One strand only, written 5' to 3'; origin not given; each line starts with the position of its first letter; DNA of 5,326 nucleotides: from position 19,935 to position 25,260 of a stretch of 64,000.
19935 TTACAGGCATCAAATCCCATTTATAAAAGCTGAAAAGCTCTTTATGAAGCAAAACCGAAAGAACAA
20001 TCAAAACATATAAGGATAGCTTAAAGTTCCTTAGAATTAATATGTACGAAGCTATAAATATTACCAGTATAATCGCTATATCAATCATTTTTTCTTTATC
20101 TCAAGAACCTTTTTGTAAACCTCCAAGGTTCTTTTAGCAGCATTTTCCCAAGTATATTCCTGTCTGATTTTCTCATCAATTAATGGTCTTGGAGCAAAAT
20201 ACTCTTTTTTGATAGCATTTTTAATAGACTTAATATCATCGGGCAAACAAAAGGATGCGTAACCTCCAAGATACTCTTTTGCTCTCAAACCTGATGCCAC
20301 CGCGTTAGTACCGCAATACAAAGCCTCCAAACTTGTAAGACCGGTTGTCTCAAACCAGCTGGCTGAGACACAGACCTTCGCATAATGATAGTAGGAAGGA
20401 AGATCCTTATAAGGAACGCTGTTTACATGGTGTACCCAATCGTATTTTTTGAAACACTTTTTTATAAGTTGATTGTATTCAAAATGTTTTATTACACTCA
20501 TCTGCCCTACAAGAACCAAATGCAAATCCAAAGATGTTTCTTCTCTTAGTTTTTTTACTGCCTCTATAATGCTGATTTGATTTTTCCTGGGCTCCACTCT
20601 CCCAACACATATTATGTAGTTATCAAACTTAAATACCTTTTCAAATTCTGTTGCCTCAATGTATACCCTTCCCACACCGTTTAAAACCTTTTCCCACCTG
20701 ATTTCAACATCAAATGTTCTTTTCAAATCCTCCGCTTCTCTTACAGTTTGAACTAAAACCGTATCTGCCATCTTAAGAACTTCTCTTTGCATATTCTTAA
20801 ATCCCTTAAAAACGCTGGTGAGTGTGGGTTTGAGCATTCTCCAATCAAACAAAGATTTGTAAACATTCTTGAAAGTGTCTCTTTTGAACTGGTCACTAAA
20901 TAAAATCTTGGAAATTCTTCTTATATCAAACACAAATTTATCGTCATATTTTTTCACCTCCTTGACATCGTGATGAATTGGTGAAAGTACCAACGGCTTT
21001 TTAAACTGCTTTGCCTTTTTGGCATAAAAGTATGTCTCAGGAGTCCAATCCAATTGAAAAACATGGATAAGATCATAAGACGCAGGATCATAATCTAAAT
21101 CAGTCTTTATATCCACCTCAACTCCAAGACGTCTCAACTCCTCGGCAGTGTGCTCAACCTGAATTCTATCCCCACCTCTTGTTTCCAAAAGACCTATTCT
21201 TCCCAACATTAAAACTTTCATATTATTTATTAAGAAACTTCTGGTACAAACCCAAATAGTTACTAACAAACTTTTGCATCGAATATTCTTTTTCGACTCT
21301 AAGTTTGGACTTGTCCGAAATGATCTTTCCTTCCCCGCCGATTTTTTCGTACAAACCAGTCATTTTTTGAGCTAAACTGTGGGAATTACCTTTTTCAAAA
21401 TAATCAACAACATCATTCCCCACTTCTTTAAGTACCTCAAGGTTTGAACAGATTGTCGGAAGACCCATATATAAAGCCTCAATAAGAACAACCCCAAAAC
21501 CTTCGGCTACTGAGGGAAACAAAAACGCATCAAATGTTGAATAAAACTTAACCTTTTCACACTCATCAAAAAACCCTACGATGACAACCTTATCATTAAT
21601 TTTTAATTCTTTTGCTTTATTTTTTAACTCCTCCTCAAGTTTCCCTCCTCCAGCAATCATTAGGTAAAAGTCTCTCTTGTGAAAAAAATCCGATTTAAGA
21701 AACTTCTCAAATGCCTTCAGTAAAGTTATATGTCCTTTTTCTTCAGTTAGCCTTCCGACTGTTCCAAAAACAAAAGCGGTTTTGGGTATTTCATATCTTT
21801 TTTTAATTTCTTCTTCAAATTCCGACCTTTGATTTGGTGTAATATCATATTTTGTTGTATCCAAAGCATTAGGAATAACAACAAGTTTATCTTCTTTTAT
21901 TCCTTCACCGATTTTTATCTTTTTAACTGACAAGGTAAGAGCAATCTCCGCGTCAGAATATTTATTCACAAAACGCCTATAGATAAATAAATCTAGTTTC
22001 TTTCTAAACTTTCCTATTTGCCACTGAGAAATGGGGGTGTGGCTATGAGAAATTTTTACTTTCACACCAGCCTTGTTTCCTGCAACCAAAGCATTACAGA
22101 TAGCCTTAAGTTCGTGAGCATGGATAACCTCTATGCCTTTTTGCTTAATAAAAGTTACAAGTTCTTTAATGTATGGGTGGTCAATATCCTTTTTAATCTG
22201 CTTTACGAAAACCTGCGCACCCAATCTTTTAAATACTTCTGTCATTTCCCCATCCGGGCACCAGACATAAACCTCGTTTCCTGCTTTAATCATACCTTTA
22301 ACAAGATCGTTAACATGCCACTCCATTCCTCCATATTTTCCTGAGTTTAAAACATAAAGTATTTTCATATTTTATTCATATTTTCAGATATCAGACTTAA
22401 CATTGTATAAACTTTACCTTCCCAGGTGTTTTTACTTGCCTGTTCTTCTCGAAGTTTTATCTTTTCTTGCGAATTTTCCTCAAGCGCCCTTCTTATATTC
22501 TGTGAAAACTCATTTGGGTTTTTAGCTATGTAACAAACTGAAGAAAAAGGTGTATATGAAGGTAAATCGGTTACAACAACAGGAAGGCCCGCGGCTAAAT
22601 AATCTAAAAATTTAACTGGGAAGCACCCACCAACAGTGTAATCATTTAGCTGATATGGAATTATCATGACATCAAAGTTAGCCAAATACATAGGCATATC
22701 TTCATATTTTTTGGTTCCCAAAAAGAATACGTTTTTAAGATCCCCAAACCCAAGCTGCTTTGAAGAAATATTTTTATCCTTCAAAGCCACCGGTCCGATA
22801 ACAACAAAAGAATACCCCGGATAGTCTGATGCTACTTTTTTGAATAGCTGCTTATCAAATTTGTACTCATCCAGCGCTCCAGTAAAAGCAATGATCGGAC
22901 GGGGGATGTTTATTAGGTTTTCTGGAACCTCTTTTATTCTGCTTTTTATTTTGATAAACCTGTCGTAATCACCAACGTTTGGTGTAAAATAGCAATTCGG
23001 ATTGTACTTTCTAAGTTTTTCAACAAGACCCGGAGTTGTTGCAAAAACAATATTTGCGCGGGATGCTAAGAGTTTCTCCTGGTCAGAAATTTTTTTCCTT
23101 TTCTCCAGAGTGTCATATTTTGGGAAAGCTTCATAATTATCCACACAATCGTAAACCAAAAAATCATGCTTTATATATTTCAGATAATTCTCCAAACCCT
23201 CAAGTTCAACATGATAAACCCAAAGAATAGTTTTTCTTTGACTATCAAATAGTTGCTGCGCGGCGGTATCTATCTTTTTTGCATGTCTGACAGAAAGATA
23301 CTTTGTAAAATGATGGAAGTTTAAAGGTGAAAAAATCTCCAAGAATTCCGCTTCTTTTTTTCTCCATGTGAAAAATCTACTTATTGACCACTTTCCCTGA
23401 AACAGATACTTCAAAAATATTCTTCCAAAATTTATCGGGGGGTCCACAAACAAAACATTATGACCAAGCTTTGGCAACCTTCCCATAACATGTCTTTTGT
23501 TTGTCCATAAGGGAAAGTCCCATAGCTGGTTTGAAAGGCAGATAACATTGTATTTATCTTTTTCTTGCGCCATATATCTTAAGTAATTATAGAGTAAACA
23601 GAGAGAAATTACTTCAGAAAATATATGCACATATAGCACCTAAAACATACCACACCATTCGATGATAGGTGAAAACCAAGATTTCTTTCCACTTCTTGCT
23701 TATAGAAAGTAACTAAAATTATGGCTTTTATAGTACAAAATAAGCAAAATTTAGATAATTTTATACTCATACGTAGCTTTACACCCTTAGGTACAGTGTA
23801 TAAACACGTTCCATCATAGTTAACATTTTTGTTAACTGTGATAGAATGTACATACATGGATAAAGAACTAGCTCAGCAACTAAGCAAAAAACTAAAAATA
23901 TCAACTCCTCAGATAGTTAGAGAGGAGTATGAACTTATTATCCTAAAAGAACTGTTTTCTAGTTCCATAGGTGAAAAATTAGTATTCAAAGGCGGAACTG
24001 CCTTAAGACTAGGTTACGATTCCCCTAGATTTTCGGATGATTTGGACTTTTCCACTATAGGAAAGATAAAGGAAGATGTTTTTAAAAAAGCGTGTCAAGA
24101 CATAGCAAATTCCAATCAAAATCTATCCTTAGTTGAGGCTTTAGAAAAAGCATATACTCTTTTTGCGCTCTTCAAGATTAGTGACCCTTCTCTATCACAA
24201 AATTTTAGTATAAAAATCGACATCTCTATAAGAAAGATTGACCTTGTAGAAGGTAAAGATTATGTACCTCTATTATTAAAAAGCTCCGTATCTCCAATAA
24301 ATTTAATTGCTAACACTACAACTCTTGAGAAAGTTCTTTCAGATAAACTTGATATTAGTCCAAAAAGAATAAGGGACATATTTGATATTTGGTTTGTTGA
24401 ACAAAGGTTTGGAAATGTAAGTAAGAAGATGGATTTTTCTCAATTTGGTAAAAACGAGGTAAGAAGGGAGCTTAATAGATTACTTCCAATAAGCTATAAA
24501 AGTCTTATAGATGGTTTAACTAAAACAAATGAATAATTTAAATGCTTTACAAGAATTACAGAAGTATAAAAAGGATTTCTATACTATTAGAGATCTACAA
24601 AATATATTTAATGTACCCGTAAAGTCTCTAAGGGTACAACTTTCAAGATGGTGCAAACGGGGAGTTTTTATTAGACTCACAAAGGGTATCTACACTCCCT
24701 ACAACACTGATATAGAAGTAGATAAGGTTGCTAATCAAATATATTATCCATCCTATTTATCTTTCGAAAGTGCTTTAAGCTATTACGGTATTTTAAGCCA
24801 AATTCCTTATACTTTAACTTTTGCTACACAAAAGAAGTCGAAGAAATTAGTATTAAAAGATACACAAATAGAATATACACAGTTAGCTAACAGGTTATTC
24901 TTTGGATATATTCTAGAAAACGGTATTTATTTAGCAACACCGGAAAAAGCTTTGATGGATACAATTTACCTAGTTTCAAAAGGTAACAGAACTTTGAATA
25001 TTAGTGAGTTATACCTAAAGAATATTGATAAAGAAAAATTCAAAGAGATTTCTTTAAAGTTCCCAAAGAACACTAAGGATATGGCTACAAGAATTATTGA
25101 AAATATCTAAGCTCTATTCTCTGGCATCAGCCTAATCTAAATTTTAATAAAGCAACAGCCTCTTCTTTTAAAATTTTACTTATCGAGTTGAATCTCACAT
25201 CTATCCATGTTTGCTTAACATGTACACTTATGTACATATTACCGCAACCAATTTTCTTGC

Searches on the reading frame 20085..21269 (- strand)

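Call 53: search_protein_families(library=pfam, proteins=[window:20085-21269:-], max_evalue=0.001)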
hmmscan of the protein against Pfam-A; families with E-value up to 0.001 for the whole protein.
window:20085-21269:- (394 aa): 3 families
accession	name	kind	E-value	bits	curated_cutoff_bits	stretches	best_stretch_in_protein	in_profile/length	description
PF00534.26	Glycos_transf_1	-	3.3e-19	69.5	26.4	1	214-326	13-122/172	Glycosyl transferases group 1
PF13692.12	Glyco_trans_1_4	-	4.8e-17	63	27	1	217-354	2-137/142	Glycosyl transferases group 1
PF13579.12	Glyco_trans_4_4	-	4.9e-05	24.2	29.7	0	64-186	71-145/158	Glycosyl transferase 4-like domain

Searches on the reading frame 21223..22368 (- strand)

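Call 53: search_protein_families(library=pfam, proteins=[window:21223-22368:-], max_evalue=0.001)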
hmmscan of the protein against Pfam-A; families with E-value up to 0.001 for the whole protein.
window:21223-22368:- (381 aa): 5 families
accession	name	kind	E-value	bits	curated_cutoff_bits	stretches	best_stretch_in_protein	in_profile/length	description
PF00534.26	Glycos_transf_1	-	5.2e-32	111.2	26.4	1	185-339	2-155/172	Glycosyl transferases group 1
PF13692.12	Glyco_trans_1_4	-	3.9e-25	89.2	27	1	199-341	2-141/142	Glycosyl transferases group 1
PF13439.12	Glyco_transf_4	-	4.3e-19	69.6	28.5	1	12-172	1-169/170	Glycosyltransferase Family 4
PF13579.12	Glyco_trans_4_4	-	2.6e-09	38.1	29.7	1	13-167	1-157/158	Glycosyl transferase 4-like domain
PF20706.3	GT4-conflict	-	5e-07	29.5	26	1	195-309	194-312/385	Family 4 Glycosyltransferase in conflict systems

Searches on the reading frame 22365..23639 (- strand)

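Call 53: search_protein_families(library=pfam, proteins=[window:22365-23639:-], max_evalue=0.001)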
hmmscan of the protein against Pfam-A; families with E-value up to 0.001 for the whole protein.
window:22365-23639:- (424 aa): 3 families
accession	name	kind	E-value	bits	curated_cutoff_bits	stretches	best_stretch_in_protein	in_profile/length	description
PF13692.12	Glyco_trans_1_4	-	1.5e-12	48.4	27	1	248-387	2-141/142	Glycosyl transferases group 1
PF00534.26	Glycos_transf_1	-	3.1e-11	43.6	26.4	1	237-389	5-159/172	Glycosyl transferases group 1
PF13524.12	Glyco_trans_1_2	-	8.4e-05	23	25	1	264-393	4-118/144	Glycosyl transferase-like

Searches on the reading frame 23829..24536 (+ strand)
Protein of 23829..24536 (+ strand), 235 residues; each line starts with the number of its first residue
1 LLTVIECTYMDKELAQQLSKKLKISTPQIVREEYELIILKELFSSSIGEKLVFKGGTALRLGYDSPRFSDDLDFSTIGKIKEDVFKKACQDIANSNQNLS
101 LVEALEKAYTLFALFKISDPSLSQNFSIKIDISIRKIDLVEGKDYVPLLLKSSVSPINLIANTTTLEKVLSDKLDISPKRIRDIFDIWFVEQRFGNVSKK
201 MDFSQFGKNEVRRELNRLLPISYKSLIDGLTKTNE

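Call 19: search_protein_families(library=pfam, proteins=[window:23829-24536:+], max_evalue=0.001)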
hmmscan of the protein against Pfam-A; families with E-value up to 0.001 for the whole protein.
window:23829-24536:+ (235 aa): 2 families
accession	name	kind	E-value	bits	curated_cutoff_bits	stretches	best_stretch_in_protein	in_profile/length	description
PF08843.17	AbiEii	-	2.7e-16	60.7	22.5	1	38-195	2-173/238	Nucleotidyl transferase AbiEii toxin, Type IV TA system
PF22147.1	AcrIC5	-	0.00016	22.2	27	1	9-35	16-42/53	Anti-CRISPR protein AcrIC5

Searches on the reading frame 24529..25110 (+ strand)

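Call 53: search_protein_families(library=pfam, proteins=[window:24529-25110:+], max_evalue=0.001)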
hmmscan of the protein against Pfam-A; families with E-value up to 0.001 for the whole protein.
window:24529-25110:+ (193 aa): 1 family
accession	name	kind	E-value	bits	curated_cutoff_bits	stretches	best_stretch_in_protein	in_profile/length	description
PF13338.12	AbiEi_4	-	0.0003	21.3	25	1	19-56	15-47/49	Transcriptional regulator, AbiEi antitoxin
